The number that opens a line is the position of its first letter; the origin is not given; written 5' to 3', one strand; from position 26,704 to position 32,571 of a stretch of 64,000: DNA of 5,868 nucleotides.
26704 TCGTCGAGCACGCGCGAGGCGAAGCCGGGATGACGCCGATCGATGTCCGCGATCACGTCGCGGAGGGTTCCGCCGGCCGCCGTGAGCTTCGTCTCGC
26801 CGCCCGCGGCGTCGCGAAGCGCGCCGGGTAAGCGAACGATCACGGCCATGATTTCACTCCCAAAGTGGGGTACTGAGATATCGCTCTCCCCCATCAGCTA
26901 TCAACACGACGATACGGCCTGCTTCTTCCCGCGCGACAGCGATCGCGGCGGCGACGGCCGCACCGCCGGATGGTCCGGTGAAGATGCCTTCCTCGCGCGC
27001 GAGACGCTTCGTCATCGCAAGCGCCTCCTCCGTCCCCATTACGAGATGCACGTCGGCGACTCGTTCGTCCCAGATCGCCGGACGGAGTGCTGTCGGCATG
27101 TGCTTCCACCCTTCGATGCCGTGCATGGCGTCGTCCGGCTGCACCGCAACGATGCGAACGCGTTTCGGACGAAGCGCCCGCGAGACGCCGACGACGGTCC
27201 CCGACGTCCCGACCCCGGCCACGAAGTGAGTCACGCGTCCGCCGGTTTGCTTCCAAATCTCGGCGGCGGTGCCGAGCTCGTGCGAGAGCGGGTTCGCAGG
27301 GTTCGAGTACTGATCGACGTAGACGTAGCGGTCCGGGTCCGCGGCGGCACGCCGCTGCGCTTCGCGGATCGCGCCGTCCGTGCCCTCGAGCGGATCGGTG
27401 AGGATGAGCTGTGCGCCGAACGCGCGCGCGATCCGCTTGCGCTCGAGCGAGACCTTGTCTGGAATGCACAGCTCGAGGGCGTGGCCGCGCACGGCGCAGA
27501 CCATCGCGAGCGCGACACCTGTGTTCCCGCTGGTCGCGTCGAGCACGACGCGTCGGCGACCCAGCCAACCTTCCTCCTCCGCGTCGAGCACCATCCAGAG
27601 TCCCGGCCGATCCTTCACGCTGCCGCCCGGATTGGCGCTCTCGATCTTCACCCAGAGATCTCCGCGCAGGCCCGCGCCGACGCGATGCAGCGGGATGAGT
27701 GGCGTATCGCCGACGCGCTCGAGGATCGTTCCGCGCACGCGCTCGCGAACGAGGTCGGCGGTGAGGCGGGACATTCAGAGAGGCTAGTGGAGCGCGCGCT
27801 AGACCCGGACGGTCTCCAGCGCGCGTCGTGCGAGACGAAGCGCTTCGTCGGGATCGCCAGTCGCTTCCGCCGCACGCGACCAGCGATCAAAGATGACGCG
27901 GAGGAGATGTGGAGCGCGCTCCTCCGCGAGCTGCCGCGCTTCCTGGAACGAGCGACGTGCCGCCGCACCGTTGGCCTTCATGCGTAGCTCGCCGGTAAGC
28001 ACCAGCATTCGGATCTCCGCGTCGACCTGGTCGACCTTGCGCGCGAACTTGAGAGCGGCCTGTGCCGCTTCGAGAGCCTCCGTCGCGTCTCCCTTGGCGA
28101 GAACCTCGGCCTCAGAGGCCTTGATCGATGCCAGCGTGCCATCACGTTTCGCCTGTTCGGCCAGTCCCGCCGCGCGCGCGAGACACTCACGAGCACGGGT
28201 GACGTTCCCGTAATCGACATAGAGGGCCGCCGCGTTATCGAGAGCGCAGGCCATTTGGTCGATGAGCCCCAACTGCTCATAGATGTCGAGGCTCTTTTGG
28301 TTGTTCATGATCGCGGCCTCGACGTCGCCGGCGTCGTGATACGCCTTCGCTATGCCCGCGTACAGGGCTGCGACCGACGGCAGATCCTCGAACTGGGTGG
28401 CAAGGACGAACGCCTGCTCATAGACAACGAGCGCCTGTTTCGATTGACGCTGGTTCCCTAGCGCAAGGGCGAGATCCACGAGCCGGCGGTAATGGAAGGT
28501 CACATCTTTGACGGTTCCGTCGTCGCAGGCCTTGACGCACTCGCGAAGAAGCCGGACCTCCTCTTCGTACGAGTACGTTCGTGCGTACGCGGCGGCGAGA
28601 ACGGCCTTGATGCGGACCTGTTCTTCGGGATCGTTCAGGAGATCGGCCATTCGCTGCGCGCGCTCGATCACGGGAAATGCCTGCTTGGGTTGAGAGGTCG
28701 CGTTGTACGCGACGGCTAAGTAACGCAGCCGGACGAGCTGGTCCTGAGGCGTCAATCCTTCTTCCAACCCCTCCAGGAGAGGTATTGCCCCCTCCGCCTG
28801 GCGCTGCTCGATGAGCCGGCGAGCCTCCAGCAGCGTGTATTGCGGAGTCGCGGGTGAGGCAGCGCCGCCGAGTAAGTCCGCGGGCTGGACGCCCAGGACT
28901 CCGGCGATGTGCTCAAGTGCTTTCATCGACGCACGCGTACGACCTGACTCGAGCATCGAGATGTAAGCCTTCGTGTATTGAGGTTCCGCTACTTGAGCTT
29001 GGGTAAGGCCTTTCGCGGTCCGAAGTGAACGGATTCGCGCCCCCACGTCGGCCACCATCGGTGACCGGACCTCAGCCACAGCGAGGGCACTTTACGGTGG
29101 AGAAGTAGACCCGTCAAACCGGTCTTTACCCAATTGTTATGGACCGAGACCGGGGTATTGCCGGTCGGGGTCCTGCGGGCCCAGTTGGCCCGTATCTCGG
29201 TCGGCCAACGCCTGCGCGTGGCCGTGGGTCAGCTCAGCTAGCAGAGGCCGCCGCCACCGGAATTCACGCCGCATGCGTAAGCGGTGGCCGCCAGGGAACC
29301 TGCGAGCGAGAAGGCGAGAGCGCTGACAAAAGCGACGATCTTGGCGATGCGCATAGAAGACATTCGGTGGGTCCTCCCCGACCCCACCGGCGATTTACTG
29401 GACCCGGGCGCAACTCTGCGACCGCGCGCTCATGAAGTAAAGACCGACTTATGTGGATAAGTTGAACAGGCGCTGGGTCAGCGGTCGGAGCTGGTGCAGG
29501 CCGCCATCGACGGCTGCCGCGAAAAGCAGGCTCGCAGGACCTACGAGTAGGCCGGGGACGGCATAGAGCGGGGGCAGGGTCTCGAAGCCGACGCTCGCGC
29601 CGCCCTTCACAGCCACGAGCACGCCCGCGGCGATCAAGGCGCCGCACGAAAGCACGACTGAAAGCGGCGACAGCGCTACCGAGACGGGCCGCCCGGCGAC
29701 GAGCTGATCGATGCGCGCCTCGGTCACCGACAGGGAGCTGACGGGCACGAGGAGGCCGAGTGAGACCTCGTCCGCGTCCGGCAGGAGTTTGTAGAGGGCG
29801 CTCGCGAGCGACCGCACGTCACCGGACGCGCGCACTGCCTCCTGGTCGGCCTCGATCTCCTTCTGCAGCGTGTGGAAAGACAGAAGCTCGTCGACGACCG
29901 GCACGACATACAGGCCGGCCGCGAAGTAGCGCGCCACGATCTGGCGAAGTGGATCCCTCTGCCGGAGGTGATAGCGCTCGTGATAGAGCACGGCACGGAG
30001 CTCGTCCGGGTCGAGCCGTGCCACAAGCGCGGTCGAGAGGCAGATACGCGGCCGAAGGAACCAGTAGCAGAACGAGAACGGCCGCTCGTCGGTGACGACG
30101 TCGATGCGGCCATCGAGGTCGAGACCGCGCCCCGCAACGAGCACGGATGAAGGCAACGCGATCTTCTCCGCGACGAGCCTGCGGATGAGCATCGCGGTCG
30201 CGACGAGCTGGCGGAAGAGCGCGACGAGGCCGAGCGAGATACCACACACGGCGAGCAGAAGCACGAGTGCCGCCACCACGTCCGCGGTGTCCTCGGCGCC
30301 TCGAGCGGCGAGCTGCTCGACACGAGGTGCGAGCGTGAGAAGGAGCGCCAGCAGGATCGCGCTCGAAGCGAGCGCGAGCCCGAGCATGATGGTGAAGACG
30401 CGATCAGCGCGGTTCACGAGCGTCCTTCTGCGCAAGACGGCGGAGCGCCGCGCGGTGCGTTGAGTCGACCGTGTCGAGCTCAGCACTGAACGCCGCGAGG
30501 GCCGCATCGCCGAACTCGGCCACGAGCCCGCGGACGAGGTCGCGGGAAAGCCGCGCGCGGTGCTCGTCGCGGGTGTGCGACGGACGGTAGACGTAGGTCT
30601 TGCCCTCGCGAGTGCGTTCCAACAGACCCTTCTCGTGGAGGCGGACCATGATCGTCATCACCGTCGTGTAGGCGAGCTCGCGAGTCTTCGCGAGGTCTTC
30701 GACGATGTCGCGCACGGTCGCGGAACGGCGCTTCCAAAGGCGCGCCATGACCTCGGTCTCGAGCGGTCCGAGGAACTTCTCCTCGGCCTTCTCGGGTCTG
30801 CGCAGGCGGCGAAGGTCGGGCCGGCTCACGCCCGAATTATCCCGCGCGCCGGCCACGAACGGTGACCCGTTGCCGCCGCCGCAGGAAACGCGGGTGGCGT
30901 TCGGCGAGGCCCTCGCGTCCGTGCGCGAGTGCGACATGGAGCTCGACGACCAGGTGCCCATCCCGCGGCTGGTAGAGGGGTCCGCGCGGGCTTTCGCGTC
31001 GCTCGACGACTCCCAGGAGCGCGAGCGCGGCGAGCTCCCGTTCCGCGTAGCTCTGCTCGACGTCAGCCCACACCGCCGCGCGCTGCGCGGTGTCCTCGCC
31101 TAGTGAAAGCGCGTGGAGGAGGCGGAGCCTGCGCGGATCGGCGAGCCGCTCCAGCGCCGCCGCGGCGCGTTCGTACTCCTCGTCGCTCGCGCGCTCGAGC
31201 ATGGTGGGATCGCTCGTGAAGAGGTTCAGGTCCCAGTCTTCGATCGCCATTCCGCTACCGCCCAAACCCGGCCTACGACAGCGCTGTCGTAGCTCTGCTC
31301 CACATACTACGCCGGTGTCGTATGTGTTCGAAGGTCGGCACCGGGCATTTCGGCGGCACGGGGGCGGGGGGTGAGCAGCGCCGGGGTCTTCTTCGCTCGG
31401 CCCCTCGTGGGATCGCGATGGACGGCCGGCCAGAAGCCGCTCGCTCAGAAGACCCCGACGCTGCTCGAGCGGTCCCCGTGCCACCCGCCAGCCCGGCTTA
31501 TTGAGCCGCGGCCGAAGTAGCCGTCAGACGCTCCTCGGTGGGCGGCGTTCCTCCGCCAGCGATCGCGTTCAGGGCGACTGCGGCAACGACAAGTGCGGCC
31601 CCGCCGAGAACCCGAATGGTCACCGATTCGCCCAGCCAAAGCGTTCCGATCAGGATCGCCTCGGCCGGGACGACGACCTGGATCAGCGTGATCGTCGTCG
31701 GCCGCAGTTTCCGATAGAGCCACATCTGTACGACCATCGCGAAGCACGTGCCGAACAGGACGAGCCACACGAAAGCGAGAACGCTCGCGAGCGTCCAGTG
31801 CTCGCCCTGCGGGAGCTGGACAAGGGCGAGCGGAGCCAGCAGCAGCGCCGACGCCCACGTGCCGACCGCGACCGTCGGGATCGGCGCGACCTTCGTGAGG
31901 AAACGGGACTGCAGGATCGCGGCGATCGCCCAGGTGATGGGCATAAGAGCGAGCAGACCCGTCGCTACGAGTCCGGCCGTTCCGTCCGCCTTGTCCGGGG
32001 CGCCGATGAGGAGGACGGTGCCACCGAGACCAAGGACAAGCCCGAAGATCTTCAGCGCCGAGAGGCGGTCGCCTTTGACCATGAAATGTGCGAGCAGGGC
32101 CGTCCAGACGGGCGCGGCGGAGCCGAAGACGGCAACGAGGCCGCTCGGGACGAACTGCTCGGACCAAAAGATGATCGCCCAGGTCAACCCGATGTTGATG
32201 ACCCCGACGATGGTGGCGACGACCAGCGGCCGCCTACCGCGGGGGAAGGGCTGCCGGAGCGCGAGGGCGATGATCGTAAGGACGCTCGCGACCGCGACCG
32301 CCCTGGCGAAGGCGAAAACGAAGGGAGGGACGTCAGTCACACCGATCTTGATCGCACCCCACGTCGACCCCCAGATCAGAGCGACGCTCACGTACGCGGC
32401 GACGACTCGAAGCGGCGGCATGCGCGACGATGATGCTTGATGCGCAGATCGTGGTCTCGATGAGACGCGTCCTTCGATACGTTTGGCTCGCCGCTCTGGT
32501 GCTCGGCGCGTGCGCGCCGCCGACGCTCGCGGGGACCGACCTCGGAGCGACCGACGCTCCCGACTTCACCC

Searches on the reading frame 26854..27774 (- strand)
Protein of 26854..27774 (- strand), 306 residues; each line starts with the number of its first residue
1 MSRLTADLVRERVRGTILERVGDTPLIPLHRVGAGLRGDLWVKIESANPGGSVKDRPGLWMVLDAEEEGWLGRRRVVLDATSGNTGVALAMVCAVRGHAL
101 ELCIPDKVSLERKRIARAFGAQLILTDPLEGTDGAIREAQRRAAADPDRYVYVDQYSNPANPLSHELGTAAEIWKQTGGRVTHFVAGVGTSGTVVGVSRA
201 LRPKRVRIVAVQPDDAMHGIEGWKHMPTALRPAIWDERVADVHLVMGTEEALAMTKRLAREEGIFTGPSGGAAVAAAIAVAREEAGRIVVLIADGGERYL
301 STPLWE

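Call 26: search_protein_families(library=pfam, max_evalue=0.001, proteins=[window:26854-27774:-])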
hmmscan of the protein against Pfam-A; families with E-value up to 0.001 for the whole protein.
window:26854-27774:- (306 aa): 1 family
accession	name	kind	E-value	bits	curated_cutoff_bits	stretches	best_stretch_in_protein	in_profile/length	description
PF00291.31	PALP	-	3.8e-65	220.6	35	1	19-292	3-293/295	Pyridoxal-phosphate dependent enzyme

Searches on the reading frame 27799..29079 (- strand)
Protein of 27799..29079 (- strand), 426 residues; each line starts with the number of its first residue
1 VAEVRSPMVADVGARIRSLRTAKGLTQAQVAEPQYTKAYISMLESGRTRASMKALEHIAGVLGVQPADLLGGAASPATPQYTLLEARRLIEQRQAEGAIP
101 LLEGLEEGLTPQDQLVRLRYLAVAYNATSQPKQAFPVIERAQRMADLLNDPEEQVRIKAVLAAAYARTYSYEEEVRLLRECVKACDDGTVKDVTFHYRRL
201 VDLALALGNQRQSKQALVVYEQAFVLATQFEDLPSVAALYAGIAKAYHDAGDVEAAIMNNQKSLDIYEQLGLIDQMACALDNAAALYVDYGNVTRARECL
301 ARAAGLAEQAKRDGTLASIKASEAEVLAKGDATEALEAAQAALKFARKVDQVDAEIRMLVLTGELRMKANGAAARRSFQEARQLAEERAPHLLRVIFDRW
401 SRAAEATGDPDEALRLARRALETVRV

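Call 26: search_protein_families(library=pfam, max_evalue=0.001, proteins=[window:27799-29079:-])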
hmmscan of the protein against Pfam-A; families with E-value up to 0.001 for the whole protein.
window:27799-29079:- (426 aa): 6 families
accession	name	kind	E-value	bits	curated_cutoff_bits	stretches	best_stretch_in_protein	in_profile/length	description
PF13424.12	TPR_12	-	1.4e-14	54.5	30.1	1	201-269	7-77/77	Tetratricopeptide repeat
PF13560.12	HTH_31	-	2e-11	44.5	27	1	12-68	2-60/64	Helix-turn-helix domain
PF01381.28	HTH_3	-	4.2e-08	33.5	23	1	16-69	1-55/55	Helix-turn-helix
PF12844.13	HTH_19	-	6.2e-05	23.3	30.2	1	13-73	1-62/64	Helix-turn-helix domain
PF13428.12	TPR_14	-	7.5e-05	23.5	23.5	0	399-423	6-30/44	Tetratricopeptide repeat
PF13374.12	TPR_10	-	8.7e-05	22.9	27.5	0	161-183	8-30/42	Tetratricopeptide repeat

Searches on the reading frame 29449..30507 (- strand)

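Call 26: search_protein_families(library=pfam, max_evalue=0.001, proteins=[window:29449-30507:-])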
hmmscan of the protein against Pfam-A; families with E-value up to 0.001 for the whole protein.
window:29449-30507:- (352 aa): 2 families
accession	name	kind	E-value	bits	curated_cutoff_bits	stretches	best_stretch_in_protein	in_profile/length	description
PF05569.17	Peptidase_M56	-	2.7e-09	37.1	31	1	74-245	95-270/296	BlaR1 peptidase M56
PF01435.24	Peptidase_M48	-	5.3e-09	36.6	20.3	1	134-201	26-96/186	Peptidase family M48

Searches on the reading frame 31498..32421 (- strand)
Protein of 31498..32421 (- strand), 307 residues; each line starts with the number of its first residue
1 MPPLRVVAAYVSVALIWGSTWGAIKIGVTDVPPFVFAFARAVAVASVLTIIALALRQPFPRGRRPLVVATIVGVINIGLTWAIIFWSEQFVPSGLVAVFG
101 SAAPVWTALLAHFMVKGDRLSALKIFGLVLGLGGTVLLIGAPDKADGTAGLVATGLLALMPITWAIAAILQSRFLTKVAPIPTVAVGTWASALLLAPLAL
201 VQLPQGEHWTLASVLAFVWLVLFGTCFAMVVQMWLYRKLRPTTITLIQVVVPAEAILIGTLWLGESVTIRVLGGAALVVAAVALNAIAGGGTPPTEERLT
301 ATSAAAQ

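Call 26: search_protein_families(library=pfam, max_evalue=0.001, proteins=[window:31498-32421:-])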
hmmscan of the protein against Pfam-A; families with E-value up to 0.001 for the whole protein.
window:31498-32421:- (307 aa): 1 family
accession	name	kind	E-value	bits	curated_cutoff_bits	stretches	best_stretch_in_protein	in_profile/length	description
PF00892.27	EamA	-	9e-30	104.1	28.2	2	10-139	7-134/135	EamA-like transporter family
